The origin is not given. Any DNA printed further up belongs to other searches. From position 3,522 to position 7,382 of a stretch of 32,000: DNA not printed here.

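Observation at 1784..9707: Non-canonical DISARM-like operon: two unknown proteins plus DrmA-like helicase and DrmB-like DUF1998, with no PLD or SNF2 partner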

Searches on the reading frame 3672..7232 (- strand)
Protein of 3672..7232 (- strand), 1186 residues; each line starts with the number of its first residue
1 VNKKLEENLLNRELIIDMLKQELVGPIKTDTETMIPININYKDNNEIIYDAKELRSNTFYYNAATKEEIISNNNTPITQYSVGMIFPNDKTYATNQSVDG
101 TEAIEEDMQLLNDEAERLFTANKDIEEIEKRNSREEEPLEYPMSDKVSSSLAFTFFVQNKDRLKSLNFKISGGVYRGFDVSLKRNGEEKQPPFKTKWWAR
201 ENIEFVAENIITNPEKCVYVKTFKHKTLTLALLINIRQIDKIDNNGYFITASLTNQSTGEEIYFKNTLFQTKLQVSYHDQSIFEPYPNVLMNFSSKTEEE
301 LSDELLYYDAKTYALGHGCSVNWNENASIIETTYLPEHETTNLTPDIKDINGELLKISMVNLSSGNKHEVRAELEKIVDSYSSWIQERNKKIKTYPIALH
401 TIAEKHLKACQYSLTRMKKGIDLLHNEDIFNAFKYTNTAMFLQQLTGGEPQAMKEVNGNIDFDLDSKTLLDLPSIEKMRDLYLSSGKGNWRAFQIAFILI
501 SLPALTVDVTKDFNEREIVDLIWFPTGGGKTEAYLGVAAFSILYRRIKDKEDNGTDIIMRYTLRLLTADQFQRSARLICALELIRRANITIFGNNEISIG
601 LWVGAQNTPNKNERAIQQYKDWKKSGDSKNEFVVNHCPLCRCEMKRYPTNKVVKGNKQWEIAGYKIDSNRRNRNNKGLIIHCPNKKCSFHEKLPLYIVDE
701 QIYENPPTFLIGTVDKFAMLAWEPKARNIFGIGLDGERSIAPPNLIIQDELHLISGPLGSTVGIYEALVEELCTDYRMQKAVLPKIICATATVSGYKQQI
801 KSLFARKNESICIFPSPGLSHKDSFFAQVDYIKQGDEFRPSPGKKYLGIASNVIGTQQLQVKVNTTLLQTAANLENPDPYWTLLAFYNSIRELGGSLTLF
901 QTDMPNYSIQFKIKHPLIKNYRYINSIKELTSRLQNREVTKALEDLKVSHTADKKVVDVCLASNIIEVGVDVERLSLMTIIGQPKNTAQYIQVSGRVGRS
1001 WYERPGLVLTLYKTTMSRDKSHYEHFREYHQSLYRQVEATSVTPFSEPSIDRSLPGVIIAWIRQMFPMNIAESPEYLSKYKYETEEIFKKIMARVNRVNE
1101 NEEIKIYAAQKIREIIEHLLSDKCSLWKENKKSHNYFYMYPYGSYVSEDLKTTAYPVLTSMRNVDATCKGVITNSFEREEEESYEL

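Call 5: search_protein_families(library=padloc, proteins=[window:3672-7232:-], max_evalue=0.01)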
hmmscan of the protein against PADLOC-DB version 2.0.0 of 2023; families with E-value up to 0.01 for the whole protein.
window:3672-7232:- (1186 aa): 16 families
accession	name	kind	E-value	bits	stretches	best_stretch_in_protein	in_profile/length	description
PDLC02575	DrmA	-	5.1e-205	680.9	2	737-1172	389-828/837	DrmA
PDLC02571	DrmA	-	3.9e-166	552.7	4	740-1134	846-1229/1282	DrmA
PDLC02567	DrmA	-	2.5e-138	460.5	2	740-1175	1276-1725/1750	DrmA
PDLC02577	DrmA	-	8.7e-103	342.8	2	739-1114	228-616/697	DrmA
PDLC02568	DrmA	-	2.1e-76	255.9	1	632-1064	30-479/611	DrmA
PDLC02576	DrmA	-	1.3e-59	200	3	488-731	497-725/1235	DrmA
PDLC02574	DrmA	-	4.1e-34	115.8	1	956-1102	36-180/269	DrmA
PDLC02573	DrmA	-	9.3e-12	41.8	1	950-1062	788-898/1018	DrmA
PDLC02896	DpdJ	-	1.4e-11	40.9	2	526-762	189-388/1487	DpdJ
PDLC02895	DpdJ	-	3.3e-07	25.5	1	954-1012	1283-1341/2112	DpdJ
PDLC02570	DrmA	-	4.9e-07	26.5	1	946-1035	571-657/851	DrmA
PDLC02569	DrmA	-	2.4e-06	23.6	1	959-1046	832-917/1095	DrmA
PDLC01765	Cas3c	-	9.5e-05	19.5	1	924-1126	396-560/612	-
PDLC01770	Cas3g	-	0.00039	17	0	930-1001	280-342/733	-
PDLC03960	SngC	-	0.00047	17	0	521-582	44-100/720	-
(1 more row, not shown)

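Call 6: search_protein_families(library=pfam, proteins=[window:3672-7232:-], max_evalue=0.01)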
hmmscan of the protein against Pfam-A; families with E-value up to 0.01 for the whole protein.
window:3672-7232:- (1186 aa): 2 families
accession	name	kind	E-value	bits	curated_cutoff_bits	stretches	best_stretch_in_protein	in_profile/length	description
PF00271.37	Helicase_C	-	1.6e-10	41.7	23.5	1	926-999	41-108/110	Helicase conserved C-terminal domain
PF00270.35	DEAD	-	0.00028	21.1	26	0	524-582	21-73/167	DEAD/DEAH box helicase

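Call 8: search_protein_families(library=ncbifam, proteins=[window:3672-7232:-], max_evalue=1)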
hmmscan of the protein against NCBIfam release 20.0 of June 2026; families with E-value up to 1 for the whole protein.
window:3672-7232:- (1186 aa): 17 families
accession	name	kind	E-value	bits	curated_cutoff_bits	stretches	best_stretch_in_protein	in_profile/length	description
NF038325.1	DISARM_DrmAS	equivalog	1.5e-264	880.9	950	2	65-731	19-682/1165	DISARM system helicase DrmA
NF038326.1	DISARM_DrmAL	exception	8.9e-169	563.5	999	4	739-1135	886-1276/1329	DISARM system helicase DrmA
NF041067.1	DpdJ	equivalog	3.2e-11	41.7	800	2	526-762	179-381/1482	protein DpdJ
NF008163.0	PRK10917.1-1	equivalog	1.2e-05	23.9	796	1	942-1018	528-603/692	ATP-dependent DNA helicase RecG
TIGR00643.1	recG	equivalog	3.2e-05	22.8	659.4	1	930-1008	488-561/629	ATP-dependent DNA helicase RecG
NF008166.0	PRK10917.1-4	equivalog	7.9e-05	20.9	864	1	945-1017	544-615/705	ATP-dependent DNA helicase RecG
NF008165.0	PRK10917.1-3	equivalog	0.00062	18.4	711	1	953-1014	532-594/692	ATP-dependent DNA helicase RecG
NF008167.0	PRK10917.2-1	equivalog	0.00081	17.6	995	1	955-1010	585-639/744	ATP-dependent DNA helicase RecG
NF008168.0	PRK10917.2-2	equivalog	0.00085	17.7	718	1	948-1004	629-686/795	ATP-dependent DNA helicase RecG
NF008164.0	PRK10917.1-2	equivalog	0.0022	16.3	785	1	957-1017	546-605/704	ATP-dependent DNA helicase RecG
NF008170.0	PRK10917.2-4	equivalog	0.0036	15.3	975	1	952-1017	667-733/826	ATP-dependent DNA helicase RecG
TIGR04121.1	DEXH_lig_assoc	equivalog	0.014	13.1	850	1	959-999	305-345/804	ligase-associated DNA damage response DEXH box helicase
NF007966.0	PRK10689.1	equivalog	0.025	12.2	1329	1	935-1020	846-926/1148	transcription-repair coupling factor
NF008642.0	PRK11634.1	equivalog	0.027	12.8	989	1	936-1000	276-339/628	DEAD/DEAH family ATP-dependent RNA helicase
NF053877.1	FosA12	exception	0.029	14.5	270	1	1109-1141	71-103/135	fosfomycin resistance glutathione transferase FosA12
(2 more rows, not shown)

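Call 18: find_related_loci(query=window:3672-7232:-, collection=genome_contigs, flank=8000)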
Query window:3672-7232:- (1186 aa) in genome_contigs; peptide patterns used: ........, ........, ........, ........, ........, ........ (x = any residue, [..] = any of these).
34 stretches matched a pattern; 1 encode a relative of the query (tblastn E <= 1e-3); 1 distinct loci.
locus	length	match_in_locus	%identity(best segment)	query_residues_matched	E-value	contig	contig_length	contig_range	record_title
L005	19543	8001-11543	81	1-1182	0e+0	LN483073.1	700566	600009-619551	Lysinibacillus sp. 13S34_air genome assembly PRJEB5506_assembly_1, scaffold CONTIG000001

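Call 20: search_dna_similar(query=window:3672-7232:-, collection=plasmids, mode=protein, max_rows=30)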
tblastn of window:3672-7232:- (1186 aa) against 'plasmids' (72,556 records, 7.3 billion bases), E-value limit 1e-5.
Records with a match: 107; places in all: 113; records where one place covers at least 80% of the query: 7.
Best place of each record, by identity: <60% 107.
By first word of the organism name: Bacillus 17; Nostoc 7; Rhizobium 7; Halobacterium 6; Streptomyces 5; Deinococcus 3; Lactiplantibacillus 3; Planktothrix 3; Rhodococcus 2; Photobacterium 2; and 43 more.
By predicted mobility (MOB-suite, as given by PLSDB): non-mobilizable 74; conjugative 22; mobilizable 11.
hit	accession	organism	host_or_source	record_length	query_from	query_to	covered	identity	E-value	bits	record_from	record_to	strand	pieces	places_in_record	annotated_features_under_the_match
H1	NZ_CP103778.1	Bacillus toyonensis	cell culture,Commercial plant nursery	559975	15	1176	98%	43.6%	0e+0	906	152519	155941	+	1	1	DEAD/DEAH box helicase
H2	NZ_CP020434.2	Bacillus sp. FDAARGOS_235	Homo sapiens,blood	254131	15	1176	98%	40.8%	0e+0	822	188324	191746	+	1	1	helicase-related protein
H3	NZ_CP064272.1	Priestia megaterium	cell culture,Zoo anteater area soil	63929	15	1173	98%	40.0%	0e+0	769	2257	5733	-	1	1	helicase-related protein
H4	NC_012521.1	Rhodococcus opacus B4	-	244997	19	1173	97%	35.9%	0e+0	691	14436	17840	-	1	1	helicase-related protein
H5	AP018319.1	Nostoc sp. HK-01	-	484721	15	1176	98%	35.6%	0e+0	689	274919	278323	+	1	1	helicase domain protein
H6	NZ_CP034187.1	Deinococcus psychrotolerans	whole organism,R2A medium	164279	236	1174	79%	37.0%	0e+0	626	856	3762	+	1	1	helicase-related protein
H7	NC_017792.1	Deinococcus gobiensis I-0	-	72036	245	1165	78%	34.9%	9e-150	506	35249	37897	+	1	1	helicase-related protein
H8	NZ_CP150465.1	Photobacterium damselae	Lateolabrax maculatus,cell culture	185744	232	1168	79%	33.9%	1e-134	462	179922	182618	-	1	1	helicase-related protein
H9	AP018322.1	Nostoc sp. HK-01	-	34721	432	1176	63%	42.4%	0e+0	610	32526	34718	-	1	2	helicase-like protein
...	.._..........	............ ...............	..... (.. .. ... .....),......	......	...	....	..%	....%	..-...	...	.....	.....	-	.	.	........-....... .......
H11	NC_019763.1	Oscillatoria nigro-viridis PCC 7112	-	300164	142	1127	83%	30.6%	7e-119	415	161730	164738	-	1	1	drmA: DISARM system helicase DrmA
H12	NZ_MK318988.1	Rhizobium rhizogenes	-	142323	231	1102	74%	34.4%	1e-132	456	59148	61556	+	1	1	helicase-related protein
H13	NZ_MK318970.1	Rhizobium rhizogenes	-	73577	231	1102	74%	34.4%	2e-132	455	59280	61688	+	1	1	helicase-related protein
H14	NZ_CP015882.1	Ensifer adhaerens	silty clay loam soil (pH 6.1)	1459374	235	1141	76%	32.7%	7e-126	436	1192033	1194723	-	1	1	none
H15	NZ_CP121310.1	Ensifer adhaerens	bacterial colony,soil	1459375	235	1141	76%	32.7%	7e-126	436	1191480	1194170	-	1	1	none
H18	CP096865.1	Lactiplantibacillus plantarum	pure culture,mulberry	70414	311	1165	72%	34.5%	3e-134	461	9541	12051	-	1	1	DNA helicase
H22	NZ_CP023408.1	Streptomyces fungicidicus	Pig,cell culture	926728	286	1175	75%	32.9%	8e-135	462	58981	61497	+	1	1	helicase-related protein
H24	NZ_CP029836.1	Azospirillum ramasamyi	single cell,Cow dung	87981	313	1176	73%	33.6%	1e-135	465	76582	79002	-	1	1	helicase-related protein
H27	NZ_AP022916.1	Bacillus cereus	-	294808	314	1169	72%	33.1%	4e-132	454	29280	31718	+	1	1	drmA: DISARM system helicase DrmA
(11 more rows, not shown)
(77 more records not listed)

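Call 21: get_annotated_region(hit=H1, flank=8000)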
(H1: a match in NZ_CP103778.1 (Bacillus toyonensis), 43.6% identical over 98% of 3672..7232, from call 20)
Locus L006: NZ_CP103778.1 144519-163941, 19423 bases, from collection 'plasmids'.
description: Bacillus toyonensis strain DC11 plasmid pDC11_1, complete sequence
organism: Bacillus toyonensis (NCBI taxid 155322)
taxonomy: Bacteria; Bacillota; Bacilli; Bacillales; Bacillaceae; Bacillus; Bacillus toyonensis
host: -; source: cell culture,Commercial plant nursery; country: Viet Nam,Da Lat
typing (MOB-suite, as given by PLSDB): non-mobilizable; replicon rep_cluster_164
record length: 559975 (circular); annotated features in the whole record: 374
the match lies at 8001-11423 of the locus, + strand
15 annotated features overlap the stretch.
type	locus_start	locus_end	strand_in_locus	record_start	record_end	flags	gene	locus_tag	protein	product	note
CDS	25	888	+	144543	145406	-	-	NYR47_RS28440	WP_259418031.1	HNH endonuclease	-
CDS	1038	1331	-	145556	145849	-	-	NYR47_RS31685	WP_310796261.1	recombinase family protein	GO:0006310 - DNA recombination [Evidence IEA]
CDS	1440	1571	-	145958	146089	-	-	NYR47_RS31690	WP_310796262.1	recombinase family protein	-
CDS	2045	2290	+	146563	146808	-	-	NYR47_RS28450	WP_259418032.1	hypothetical protein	-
CDS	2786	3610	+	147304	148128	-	-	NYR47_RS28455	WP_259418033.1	DUF2971 domain-containing protein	-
CDS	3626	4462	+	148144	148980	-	-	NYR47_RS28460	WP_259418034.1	hypothetical protein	-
CDS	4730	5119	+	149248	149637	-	-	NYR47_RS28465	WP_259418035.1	hypothetical protein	-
CDS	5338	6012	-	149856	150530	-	-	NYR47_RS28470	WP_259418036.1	hypothetical protein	-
CDS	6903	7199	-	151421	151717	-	-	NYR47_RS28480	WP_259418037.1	hypothetical protein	-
CDS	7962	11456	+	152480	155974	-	-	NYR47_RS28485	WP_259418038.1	DEAD/DEAH box helicase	-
CDS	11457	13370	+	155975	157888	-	-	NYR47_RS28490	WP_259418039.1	DUF1998 domain-containing protein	-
CDS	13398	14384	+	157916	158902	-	-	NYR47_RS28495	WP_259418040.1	hypothetical protein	-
CDS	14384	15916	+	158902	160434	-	-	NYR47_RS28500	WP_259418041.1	hypothetical protein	-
CDS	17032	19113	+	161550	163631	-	-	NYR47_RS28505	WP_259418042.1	hypothetical protein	-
CDS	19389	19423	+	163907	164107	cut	-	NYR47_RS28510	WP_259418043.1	hypothetical protein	-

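Call 22: get_annotated_region(hit=H3, flank=8000)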
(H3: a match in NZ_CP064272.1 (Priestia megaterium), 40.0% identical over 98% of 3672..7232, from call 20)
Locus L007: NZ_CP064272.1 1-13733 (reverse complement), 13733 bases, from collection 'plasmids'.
description: Priestia megaterium strain N447-3 plasmid pN447-3.2, complete sequence
organism: Priestia megaterium (NCBI taxid 1404)
taxonomy: Bacteria; Bacillota; Bacilli; Bacillales; Bacillaceae; Priestia; Priestia megaterium
host: -; source: cell culture,Zoo anteater area soil; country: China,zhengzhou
typing (MOB-suite, as given by PLSDB): non-mobilizable
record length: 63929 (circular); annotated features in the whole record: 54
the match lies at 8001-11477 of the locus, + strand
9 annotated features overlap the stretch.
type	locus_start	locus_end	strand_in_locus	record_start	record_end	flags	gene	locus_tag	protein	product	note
CDS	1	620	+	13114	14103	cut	-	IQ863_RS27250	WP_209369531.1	ketoacyl-ACP synthase III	-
CDS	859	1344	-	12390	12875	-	coaD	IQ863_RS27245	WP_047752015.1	pantetheine-phosphate adenylyltransferase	GO:0015937 - coenzyme A biosynthetic process [Evidence IEA]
CDS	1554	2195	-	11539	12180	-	-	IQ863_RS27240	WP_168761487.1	TetR/AcrR family transcriptional regulator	GO:0006355 - regulation of DNA-templated transcription [Evidence IEA]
CDS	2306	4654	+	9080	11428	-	helD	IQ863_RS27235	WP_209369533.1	RNA polymerase recycling motor HelD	-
CDS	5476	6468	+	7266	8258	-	-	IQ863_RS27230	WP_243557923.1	hypothetical protein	-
CDS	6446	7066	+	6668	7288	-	-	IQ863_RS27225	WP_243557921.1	hypothetical protein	-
CDS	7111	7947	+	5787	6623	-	-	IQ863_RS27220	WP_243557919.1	hypothetical protein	-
CDS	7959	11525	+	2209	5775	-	-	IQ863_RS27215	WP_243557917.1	helicase-related protein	-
CDS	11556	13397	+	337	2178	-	-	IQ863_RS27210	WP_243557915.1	DUF1998 domain-containing protein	-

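Call 23: get_annotated_region(hit=H27, flank=8000)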
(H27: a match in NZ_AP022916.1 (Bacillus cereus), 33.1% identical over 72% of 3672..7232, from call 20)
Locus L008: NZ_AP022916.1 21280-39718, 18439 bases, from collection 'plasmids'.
description: Bacillus cereus strain MRY14-0105 plasmid pMRY14-0105_1, complete sequence
organism: Bacillus cereus (NCBI taxid 1396)
taxonomy: Bacteria; Bacillota; Bacilli; Bacillales; Bacillaceae; Bacillus; Bacillus cereus
host: -; source: -; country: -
typing (MOB-suite, as given by PLSDB): non-mobilizable; replicon rep_cluster_125; mating-pair formation MPF_T
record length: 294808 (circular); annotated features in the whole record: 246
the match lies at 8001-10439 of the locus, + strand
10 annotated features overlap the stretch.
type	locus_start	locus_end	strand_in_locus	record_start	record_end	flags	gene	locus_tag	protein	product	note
CDS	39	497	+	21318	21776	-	-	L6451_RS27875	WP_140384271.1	hypothetical protein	-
CDS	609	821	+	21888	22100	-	-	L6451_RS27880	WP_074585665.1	helix-turn-helix domain-containing protein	-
CDS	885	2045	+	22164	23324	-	-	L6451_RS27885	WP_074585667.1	site-specific integrase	GO:0015074 - DNA integration [Evidence IEA]; GO:0006310 - DNA recombination [Evidence IEA]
CDS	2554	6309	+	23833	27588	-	-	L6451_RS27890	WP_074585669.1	AAA family ATPase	-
CDS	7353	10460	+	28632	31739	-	drmA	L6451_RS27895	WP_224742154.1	DISARM system helicase DrmA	-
CDS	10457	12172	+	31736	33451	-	-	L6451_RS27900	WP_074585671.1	DUF1998 domain-containing protein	-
CDS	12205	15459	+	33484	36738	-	-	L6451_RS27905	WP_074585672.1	helicase-related protein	-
CDS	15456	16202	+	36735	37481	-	-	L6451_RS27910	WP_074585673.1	DUF4391 domain-containing protein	-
CDS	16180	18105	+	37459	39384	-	-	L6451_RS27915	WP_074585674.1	site-specific DNA-methyltransferase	GO:0006306 - DNA methylation [Evidence IEA]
CDS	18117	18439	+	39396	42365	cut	-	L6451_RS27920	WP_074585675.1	DEAD/DEAH box helicase family protein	-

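Call 27: get_annotated_region(hit=H2, flank=8000)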
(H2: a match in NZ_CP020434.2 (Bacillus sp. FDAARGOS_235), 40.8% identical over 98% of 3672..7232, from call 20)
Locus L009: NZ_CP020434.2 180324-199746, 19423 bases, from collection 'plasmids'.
description: Bacillus sp. FDAARGOS_235 plasmid 1, complete sequence
organism: Bacillus sp. FDAARGOS_235 (NCBI taxid 1839798)
taxonomy: Bacteria; Bacillota; Bacilli; Bacillales; Bacillaceae; Bacillus; Bacillus sp. FDAARGOS 235
host: -; source: Homo sapiens,blood; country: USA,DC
typing (MOB-suite, as given by PLSDB): conjugative; replicon rep_cluster_1869; relaxase MOBP; mating-pair formation MPF_T
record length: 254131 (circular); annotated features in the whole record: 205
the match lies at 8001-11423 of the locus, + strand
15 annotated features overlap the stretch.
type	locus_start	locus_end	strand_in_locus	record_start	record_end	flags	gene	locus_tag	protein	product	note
CDS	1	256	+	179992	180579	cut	folE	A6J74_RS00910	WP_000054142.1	GTP cyclohydrolase I FolE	GO:0042559 - pteridine-containing compound biosynthetic process [Evidence IEA]; GO:0046654 - tetrahydrofolate ...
CDS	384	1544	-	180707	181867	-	-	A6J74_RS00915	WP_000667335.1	site-specific integrase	GO:0015074 - DNA integration [Evidence IEA]; GO:0006310 - DNA recombination [Evidence IEA]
CDS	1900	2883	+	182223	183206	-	-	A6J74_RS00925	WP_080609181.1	DNA-binding protein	-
CDS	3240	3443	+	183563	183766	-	-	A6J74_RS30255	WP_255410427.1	hypothetical protein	-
CDS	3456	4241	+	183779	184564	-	-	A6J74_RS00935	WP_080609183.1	hypothetical protein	-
CDS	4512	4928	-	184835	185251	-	-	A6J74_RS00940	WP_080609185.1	very short patch repair endonuclease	-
CDS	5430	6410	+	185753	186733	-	-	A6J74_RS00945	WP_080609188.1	hypothetical protein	-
CDS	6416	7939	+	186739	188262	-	-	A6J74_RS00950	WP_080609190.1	hypothetical protein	-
CDS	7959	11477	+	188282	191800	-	-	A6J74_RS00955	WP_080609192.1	helicase-related protein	-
CDS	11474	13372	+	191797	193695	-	-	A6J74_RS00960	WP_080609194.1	DUF1998 domain-containing protein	-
CDS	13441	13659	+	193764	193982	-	-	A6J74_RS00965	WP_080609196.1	hypothetical protein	-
CDS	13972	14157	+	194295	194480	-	-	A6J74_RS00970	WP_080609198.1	Bsp6I family type II restriction endonuclease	-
CDS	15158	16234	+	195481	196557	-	xerS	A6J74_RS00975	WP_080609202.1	tyrosine recombinase XerS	GO:0015074 - DNA integration [Evidence IEA]; GO:0006310 - DNA recombination [Evidence IEA]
CDS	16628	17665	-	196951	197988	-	-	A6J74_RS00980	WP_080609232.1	serine hydrolase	-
CDS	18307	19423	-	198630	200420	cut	-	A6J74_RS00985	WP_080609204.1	hybrid sensor histidine kinase/response regulator transcription factor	-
